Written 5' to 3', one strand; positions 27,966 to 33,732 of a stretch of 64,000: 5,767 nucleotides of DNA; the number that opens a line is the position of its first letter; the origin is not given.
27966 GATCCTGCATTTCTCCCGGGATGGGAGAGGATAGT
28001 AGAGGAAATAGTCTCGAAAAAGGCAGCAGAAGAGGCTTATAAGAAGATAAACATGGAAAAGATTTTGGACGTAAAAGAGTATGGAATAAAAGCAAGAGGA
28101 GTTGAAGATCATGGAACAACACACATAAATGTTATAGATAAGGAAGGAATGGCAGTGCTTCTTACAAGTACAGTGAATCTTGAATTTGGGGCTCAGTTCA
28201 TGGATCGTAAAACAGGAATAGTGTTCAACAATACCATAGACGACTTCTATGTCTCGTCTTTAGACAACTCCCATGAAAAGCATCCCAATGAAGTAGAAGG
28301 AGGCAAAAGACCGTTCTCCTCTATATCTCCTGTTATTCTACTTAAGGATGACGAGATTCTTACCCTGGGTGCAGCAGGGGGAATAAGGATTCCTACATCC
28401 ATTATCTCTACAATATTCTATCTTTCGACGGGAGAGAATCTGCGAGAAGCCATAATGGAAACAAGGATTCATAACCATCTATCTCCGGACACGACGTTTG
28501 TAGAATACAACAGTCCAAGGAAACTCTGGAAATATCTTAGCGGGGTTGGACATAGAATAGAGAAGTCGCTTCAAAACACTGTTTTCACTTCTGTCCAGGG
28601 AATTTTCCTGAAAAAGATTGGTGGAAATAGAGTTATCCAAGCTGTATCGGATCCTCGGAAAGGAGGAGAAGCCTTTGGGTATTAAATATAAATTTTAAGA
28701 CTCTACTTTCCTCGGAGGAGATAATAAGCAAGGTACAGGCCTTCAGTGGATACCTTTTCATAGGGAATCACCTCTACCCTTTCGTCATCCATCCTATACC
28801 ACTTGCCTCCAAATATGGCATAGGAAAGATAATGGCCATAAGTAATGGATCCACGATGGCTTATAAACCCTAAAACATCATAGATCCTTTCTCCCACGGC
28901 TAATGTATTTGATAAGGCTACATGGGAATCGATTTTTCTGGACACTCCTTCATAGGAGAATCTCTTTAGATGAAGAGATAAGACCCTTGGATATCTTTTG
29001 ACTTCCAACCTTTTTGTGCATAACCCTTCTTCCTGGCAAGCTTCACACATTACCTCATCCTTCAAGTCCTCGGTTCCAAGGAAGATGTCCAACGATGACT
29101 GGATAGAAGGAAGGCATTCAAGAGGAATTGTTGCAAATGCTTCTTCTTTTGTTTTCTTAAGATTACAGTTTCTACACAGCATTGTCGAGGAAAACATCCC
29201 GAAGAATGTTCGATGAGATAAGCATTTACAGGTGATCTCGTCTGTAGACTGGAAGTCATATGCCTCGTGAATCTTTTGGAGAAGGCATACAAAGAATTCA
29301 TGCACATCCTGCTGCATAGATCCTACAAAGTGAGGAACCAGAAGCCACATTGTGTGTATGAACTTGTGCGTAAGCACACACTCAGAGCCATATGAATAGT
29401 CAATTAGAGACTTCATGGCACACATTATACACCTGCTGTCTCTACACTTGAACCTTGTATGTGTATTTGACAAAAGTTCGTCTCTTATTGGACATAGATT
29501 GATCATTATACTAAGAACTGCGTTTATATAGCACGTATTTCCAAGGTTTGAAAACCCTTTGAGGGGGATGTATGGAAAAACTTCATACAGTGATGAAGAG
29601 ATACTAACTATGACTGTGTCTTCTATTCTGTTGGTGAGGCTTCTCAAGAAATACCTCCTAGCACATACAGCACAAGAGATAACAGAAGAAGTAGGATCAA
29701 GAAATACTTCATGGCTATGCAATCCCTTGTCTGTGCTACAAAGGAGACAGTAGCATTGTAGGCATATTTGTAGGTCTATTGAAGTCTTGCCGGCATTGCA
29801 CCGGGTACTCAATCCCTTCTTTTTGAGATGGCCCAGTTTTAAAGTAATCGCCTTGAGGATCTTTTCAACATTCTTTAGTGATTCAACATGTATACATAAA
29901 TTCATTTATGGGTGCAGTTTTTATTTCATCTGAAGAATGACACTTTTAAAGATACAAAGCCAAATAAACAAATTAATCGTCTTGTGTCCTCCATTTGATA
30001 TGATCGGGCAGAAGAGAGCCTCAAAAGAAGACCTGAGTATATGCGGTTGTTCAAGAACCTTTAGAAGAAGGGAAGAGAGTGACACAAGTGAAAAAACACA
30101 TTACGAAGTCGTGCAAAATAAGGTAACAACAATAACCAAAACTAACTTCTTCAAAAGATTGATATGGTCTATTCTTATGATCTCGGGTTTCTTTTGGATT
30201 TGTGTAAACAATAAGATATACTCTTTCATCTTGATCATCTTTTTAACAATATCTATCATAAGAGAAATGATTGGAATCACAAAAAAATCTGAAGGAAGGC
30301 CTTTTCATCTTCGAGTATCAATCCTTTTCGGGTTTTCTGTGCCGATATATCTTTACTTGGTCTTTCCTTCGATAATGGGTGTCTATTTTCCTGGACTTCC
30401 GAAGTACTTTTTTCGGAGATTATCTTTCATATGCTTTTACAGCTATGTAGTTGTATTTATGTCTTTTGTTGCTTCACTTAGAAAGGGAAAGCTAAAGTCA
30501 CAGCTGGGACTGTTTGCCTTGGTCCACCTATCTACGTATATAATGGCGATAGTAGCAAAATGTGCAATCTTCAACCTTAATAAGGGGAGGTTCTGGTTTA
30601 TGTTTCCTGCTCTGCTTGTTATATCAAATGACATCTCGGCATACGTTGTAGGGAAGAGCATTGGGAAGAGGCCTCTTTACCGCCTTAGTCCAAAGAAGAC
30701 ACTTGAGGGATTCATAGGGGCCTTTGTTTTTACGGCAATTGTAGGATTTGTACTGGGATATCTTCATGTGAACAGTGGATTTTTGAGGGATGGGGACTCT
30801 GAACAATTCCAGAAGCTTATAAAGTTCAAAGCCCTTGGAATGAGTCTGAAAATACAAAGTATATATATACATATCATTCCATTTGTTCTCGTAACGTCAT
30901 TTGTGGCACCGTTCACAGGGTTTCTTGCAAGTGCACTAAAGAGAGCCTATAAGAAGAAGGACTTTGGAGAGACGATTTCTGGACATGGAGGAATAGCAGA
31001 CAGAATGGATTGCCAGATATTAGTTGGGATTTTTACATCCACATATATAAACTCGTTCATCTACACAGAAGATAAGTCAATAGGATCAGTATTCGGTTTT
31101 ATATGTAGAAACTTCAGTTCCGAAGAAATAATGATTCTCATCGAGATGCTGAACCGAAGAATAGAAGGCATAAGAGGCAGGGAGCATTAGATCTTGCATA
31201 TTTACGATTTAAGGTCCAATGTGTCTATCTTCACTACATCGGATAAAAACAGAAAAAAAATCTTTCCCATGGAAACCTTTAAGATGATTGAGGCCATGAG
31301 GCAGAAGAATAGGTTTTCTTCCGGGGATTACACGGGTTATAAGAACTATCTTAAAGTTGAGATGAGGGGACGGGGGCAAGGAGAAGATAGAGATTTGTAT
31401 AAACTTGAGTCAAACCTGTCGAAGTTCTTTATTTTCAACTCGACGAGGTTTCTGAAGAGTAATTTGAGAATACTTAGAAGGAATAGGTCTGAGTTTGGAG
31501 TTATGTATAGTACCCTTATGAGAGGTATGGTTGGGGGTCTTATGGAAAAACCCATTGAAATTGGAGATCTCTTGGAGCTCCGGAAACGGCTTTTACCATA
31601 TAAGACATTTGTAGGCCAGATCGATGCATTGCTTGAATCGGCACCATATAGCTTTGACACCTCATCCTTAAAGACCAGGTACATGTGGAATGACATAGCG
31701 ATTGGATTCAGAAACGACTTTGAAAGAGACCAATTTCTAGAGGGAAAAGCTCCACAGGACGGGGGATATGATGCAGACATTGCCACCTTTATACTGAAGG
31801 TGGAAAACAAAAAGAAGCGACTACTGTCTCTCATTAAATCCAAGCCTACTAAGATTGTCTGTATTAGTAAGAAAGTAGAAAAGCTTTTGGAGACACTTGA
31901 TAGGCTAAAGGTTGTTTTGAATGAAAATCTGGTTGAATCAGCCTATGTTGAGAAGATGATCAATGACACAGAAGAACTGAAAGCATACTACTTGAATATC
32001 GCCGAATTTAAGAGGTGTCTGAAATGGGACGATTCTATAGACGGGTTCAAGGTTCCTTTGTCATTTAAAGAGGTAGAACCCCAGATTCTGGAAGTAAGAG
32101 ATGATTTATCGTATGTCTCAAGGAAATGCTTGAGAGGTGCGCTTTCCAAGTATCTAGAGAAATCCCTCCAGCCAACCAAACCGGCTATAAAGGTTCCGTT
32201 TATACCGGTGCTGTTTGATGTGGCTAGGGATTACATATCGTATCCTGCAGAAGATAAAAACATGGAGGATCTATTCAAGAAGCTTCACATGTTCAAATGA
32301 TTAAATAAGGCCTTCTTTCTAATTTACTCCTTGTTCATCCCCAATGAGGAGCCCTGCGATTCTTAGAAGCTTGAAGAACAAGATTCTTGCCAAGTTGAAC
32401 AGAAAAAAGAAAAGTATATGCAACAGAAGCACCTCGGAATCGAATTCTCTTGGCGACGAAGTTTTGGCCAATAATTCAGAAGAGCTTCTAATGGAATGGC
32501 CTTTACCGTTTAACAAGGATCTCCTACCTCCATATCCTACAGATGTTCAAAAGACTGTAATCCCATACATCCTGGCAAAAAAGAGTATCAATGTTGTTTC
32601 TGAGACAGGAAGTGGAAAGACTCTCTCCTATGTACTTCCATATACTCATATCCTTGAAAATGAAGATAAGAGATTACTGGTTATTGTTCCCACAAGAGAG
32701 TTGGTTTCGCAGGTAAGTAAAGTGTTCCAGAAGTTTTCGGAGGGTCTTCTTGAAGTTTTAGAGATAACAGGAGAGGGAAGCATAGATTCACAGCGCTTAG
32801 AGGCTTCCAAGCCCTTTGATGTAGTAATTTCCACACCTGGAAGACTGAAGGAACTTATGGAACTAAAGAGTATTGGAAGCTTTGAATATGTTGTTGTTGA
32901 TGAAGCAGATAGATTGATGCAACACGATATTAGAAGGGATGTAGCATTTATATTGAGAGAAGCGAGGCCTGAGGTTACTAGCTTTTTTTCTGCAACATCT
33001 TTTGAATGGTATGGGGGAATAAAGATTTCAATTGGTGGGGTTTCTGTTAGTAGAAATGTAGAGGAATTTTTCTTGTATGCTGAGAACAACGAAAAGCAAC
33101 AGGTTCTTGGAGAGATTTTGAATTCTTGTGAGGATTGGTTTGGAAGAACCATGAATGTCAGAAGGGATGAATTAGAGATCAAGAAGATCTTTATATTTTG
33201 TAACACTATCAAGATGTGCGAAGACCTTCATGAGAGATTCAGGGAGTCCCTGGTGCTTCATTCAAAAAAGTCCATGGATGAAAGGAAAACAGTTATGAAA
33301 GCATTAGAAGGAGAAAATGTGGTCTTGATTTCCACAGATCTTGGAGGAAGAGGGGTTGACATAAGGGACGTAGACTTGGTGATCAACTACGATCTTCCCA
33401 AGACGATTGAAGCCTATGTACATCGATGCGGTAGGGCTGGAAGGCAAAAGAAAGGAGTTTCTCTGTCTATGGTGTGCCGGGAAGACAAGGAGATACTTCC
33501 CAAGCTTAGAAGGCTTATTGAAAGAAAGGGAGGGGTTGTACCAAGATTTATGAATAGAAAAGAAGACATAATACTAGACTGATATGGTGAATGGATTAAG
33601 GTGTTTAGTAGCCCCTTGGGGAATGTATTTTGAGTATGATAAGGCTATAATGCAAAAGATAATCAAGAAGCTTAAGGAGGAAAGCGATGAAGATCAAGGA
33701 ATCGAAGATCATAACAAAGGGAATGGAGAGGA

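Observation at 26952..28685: Signal-anchored gamma-glutamyltranspeptidase retained in a minimal genome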

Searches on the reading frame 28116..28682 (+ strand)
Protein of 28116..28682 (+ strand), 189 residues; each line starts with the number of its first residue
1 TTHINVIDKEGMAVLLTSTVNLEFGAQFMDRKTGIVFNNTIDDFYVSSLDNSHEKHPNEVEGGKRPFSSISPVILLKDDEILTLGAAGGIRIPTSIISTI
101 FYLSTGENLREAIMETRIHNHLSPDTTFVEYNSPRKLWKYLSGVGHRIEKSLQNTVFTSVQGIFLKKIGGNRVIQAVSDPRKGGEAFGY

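Call 16: search_solved_structures(query=window:28116-28682:+, show_alignments=5, max_evalue=1e-10)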
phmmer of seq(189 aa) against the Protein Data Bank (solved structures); distinct sequences matched with E-value up to 1e-10: 14.
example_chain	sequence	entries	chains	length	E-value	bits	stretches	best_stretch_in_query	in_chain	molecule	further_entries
4gg2_B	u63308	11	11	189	9.3e-28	100.6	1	1-189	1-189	Gamma-glutamyltranspeptidase 1 light chain | Gamma-glutamyltranspeptidase 1 | Glutathione hydrolase 1 light chain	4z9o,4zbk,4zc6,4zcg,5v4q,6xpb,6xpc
4gdx_B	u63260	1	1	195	1e-27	100.5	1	1-189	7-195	Gamma-glutamyltranspeptidase 1 light chain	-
3a75_B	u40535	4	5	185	7.5e-21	78.1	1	1-188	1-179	Gamma-glutamyltranspeptidase small chain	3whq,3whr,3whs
2v36_B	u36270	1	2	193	8.7e-21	77.9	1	1-188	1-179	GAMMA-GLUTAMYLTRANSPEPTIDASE SMALL CHAIN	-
2dbu_B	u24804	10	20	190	9.5e-20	74.5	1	1-182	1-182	Gamma-glutamyltranspeptidase | Gamma-glutamyltranspeptidase small chain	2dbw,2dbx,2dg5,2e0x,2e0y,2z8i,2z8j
2e0w_A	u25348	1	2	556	2.5e-18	69.9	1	2-182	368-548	Gamma-glutamyltranspeptidase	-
2nqo_B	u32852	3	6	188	2.5e-18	69.9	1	1-182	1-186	Gamma-glutamyltranspeptidase | Gamma-glutamyltranspeptidase (Ggt) Small subunit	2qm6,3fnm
5bpk_C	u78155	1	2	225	3.3e-18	69.5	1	1-182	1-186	Gamma-glutamyltranspeptidase (Ggt)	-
4ott_B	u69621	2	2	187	3.6e-18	69.4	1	1-188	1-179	Gamma-glutamyltranspeptidase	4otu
5xlu_B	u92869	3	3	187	3.6e-18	69.4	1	1-188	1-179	Gamma glutamyl transpeptidase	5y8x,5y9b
2qmc_B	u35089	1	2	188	6.8e-18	68.5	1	2-182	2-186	Gamma-glutamyltranspeptidase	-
7d9x_B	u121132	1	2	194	2.2e-17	66.8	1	1-184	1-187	Gamma-glutamyltransferase 1 Threonine peptidase. MEROPS family T03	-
5zjg_B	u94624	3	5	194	3.5e-17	66.1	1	1-184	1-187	Gamma-glutamyltransferase 1 Threonine peptidase. MEROPS family T03 S-subunit | Gamma-glutamyltransferase 1 Threonine peptidase. MEROPS family T03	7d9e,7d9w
4y23_A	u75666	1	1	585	2.5e-16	63.4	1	2-188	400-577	Gamma glutamyl transpeptidase,Gamma-glutamyltranspeptidase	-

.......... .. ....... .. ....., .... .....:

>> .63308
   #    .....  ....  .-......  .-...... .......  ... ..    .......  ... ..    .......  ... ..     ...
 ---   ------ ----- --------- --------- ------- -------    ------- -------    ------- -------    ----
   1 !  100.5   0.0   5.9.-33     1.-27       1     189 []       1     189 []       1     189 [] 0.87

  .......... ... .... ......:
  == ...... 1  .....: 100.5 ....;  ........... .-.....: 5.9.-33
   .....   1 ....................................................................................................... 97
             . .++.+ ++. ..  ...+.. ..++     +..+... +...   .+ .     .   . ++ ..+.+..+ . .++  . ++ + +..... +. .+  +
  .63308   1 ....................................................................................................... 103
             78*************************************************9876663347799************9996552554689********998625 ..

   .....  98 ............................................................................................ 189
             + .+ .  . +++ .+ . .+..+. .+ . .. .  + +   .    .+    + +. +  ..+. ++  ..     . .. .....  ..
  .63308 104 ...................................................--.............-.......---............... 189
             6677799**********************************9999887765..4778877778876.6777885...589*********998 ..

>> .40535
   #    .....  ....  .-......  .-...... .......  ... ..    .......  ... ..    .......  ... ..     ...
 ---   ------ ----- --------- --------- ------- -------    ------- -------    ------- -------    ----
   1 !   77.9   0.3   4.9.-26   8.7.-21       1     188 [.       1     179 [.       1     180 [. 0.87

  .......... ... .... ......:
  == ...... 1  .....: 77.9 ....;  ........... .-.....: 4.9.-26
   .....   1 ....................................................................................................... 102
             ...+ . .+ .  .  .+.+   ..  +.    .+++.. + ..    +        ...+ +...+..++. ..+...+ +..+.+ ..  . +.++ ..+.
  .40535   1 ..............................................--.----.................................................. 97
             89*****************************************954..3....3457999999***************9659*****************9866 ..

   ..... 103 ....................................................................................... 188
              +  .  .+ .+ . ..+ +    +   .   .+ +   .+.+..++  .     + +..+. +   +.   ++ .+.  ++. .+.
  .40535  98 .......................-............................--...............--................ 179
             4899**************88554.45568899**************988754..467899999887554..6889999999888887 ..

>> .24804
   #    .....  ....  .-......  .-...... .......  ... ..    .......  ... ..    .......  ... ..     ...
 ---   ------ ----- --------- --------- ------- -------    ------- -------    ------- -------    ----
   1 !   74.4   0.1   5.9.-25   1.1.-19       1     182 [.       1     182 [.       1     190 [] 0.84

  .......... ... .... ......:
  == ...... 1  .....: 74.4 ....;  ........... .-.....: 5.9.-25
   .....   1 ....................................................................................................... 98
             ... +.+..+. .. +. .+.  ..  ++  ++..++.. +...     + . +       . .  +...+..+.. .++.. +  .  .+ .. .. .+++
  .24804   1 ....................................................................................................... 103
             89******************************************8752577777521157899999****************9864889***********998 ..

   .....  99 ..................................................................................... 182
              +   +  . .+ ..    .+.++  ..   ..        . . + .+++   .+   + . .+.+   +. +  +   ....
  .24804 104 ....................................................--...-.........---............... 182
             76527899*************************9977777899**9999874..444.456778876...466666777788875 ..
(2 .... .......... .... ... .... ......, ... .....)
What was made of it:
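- The C-terminus ............ matches human ............ (call 16).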

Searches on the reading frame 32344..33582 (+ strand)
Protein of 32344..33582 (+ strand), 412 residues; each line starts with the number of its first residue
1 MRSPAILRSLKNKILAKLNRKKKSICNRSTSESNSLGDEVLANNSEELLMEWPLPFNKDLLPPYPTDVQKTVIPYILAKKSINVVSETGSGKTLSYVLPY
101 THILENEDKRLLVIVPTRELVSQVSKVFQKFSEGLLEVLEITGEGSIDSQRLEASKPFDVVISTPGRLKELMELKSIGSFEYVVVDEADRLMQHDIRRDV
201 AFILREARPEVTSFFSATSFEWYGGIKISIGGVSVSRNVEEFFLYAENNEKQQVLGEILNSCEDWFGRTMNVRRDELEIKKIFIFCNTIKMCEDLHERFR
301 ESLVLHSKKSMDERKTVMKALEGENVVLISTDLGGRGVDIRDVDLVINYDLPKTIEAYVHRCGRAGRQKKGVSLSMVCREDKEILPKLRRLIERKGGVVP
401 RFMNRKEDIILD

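Call 14: search_protein_families(library=pfam, proteins=[window:32344-33582:+], max_evalue=0.01)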
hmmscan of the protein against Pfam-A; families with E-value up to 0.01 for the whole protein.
window:32344-33582:+ (412 aa): 7 families
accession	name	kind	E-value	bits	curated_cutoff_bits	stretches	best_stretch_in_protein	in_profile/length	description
PF00270.35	DEAD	-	1.2e-34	119.9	26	1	66-219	1-160/167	DEAD/DEAH box helicase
PF00271.37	Helicase_C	-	7.7e-27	94.2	23.5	1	278-368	14-109/110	Helicase conserved C-terminal domain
PF04851.21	ResIII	-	7.4e-14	52.4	22.5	1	78-195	22-141/164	Type III restriction enzyme, res subunit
PF00176.29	SNF2-rel_dom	-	6.5e-06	25.9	24.9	1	86-195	24-141/290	SNF2-related domain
PF18766.7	SWI2_SNF2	-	0.00027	21.1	26.7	1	87-206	26-145/221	SWI2/SNF2 ATPase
PF22590.2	Cas3-like_C_2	-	0.00032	21.4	27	1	280-369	3-105/106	CRISPR-associated nuclease/helicase Cas3, C-terminal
PF04466.19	Terminase_3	-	0.0066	16.5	23.2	0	84-205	7-123/201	Phage terminase large subunit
